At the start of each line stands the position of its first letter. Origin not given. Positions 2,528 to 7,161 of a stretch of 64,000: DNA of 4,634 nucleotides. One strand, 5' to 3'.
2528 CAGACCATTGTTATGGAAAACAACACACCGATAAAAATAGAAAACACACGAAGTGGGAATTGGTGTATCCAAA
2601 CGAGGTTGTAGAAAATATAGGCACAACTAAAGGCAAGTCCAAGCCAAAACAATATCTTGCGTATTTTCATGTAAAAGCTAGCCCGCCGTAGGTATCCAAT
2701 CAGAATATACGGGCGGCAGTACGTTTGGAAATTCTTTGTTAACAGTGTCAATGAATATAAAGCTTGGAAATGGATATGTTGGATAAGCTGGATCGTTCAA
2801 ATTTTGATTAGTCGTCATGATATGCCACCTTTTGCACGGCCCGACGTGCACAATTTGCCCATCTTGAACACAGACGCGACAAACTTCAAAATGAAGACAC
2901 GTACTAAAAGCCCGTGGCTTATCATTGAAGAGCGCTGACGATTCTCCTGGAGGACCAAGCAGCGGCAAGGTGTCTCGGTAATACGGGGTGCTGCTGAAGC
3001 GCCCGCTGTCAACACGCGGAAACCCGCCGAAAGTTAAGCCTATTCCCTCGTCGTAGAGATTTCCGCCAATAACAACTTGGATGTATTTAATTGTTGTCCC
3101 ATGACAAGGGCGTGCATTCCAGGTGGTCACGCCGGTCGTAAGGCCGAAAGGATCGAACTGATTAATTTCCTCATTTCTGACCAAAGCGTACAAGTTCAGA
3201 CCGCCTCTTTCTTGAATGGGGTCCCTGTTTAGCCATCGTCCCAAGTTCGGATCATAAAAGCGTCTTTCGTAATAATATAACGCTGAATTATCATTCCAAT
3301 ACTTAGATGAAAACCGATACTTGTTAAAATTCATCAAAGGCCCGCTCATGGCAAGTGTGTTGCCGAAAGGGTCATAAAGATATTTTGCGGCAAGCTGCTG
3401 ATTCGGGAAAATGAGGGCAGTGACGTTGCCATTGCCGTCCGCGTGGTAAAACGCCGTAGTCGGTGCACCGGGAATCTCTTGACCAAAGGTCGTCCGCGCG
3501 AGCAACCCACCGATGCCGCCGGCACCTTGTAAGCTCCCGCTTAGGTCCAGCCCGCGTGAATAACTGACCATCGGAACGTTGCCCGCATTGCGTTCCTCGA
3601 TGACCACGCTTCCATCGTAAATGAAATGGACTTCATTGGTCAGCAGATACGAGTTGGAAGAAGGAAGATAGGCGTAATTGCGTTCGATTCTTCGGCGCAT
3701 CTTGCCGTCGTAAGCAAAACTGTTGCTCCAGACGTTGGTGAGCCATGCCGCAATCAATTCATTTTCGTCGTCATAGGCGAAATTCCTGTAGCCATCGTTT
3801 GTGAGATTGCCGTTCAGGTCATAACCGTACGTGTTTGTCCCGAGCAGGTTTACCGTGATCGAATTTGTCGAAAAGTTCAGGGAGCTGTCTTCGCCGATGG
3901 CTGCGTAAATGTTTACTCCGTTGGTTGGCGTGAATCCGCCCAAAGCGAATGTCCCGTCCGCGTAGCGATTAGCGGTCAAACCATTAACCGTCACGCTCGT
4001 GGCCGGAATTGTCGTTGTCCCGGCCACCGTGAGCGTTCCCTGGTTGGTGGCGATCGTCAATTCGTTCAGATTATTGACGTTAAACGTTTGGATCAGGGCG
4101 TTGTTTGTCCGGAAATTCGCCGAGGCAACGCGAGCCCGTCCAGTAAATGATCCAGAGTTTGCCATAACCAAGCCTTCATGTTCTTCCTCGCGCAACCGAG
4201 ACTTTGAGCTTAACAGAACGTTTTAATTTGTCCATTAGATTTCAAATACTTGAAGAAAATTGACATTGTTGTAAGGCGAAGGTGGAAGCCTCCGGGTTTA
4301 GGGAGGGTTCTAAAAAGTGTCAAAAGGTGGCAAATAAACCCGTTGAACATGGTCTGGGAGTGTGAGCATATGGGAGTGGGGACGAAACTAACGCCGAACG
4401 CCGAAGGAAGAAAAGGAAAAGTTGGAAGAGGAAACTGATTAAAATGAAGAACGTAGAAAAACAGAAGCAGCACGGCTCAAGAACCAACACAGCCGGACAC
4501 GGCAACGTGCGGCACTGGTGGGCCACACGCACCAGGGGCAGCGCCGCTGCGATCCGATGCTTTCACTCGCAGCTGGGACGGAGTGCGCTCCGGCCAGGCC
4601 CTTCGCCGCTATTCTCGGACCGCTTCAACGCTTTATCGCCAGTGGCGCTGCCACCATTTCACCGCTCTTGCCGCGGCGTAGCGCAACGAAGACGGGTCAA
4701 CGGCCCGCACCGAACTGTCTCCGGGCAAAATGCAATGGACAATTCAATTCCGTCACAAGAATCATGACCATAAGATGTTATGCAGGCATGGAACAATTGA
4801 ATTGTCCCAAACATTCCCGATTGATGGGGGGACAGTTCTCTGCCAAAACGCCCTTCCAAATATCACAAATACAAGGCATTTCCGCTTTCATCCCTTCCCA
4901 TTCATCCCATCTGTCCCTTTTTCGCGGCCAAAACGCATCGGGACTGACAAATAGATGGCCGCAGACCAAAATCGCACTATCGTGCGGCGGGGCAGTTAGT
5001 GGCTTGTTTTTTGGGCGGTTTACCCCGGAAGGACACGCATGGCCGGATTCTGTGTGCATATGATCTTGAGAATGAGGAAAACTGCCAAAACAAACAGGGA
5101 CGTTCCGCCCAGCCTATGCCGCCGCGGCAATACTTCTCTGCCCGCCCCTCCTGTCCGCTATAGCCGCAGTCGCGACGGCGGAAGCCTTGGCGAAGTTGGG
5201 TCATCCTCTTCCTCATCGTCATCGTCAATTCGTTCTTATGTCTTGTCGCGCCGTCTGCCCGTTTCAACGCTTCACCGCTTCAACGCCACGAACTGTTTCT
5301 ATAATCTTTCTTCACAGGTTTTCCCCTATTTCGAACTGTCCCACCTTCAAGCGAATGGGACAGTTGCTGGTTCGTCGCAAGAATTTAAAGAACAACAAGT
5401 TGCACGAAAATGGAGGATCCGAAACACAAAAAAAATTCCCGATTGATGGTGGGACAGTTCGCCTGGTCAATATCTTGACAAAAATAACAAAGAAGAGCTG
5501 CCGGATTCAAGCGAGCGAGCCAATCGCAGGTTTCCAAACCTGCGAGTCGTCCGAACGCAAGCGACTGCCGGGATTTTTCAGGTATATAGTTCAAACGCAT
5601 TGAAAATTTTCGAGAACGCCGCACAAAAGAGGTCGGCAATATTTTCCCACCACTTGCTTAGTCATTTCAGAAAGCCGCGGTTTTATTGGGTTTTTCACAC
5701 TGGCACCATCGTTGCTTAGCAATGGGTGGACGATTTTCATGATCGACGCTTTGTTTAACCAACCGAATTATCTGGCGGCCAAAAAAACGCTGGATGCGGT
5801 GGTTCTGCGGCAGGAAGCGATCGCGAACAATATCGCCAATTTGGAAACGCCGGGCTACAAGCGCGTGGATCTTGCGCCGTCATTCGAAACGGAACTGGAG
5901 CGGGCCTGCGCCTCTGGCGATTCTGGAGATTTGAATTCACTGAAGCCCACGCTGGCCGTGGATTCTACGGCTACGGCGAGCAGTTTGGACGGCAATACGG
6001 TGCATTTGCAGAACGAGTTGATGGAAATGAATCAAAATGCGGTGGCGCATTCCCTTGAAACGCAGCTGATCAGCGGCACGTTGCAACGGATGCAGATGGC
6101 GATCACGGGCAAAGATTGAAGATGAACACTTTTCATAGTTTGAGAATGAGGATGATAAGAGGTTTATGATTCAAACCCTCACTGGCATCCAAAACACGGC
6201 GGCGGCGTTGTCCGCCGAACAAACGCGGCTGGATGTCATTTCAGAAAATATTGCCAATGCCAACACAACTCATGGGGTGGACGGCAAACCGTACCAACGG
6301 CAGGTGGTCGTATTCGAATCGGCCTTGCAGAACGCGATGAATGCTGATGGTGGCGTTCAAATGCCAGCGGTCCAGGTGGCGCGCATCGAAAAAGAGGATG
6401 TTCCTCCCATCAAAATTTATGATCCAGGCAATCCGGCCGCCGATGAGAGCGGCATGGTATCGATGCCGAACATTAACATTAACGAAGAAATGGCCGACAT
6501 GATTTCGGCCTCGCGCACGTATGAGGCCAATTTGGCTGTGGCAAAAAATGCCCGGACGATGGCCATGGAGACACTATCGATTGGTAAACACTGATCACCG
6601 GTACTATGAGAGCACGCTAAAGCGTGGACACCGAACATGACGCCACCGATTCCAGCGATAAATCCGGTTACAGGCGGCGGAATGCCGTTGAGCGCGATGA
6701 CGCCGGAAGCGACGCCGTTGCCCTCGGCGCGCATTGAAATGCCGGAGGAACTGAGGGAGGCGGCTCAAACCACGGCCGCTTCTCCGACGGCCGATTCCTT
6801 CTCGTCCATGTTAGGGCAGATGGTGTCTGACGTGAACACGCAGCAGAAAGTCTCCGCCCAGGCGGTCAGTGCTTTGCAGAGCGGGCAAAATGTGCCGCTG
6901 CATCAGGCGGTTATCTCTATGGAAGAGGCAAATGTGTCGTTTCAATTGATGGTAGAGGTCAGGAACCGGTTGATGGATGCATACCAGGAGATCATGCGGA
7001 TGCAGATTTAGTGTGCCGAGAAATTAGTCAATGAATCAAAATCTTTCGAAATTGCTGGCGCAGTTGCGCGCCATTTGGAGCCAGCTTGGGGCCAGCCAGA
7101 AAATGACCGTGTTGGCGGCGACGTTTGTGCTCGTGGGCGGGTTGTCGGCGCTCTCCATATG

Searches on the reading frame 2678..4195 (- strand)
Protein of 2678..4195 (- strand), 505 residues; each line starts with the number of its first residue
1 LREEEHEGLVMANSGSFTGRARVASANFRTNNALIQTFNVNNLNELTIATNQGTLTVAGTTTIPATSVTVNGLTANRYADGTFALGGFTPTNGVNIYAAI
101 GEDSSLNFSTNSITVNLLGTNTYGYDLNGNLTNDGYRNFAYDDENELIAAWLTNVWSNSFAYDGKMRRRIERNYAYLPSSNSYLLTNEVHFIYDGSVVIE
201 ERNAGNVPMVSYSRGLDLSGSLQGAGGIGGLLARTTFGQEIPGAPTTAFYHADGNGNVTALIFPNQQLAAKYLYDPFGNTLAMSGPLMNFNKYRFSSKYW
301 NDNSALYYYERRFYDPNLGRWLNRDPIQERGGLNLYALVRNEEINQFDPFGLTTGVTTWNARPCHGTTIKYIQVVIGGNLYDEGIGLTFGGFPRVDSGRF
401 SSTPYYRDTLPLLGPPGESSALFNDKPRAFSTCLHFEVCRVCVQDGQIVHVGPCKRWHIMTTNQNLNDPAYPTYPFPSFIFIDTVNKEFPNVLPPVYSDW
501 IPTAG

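Call 12: search_protein_families(library=pfam, proteins=[window:2678-4195:-])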
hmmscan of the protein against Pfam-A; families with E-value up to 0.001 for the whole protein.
window:2678-4195:- (505 aa): 1 family
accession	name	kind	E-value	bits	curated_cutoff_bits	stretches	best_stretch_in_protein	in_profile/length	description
PF09136.16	Glucodextran_B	-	4e-05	23.9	27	1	49-116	13-80/83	Glucodextranase, domain B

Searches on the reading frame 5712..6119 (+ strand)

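Call 12: search_protein_families(library=pfam, proteins=[window:5712-6119:+])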
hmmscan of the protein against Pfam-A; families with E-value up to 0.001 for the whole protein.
window:5712-6119:+ (135 aa): 1 family
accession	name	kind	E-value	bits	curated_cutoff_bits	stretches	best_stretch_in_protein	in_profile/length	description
PF00460.25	Flg_bb_rod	-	6.5e-07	29.6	20.7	1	32-50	13-31/31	Flagella basal body rod protein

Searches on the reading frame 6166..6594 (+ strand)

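Call 12: search_protein_families(library=pfam, proteins=[window:6166-6594:+])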
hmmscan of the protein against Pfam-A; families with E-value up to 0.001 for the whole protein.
window:6166-6594:+ (142 aa): 2 families
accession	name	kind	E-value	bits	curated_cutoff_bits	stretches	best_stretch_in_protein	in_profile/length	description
PF06429.18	Flg_bbr_C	-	1.1e-10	41.3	23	1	95-138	2-45/46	Flagellar basal body rod FlgEFG protein C-terminal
PF00460.25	Flg_bb_rod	-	4.2e-08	33.4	20.7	1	9-35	2-28/31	Flagella basal body rod protein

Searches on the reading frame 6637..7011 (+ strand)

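Call 12: search_protein_families(library=pfam, proteins=[window:6637-7011:+])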
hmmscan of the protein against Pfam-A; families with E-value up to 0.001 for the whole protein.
window:6637-7011:+ (124 aa): 1 family
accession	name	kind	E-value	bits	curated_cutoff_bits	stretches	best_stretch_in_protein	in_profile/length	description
PF02049.23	FliE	-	1e-27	96.6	22.4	1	41-124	7-89/89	Flagellar hook-basal body complex protein FliE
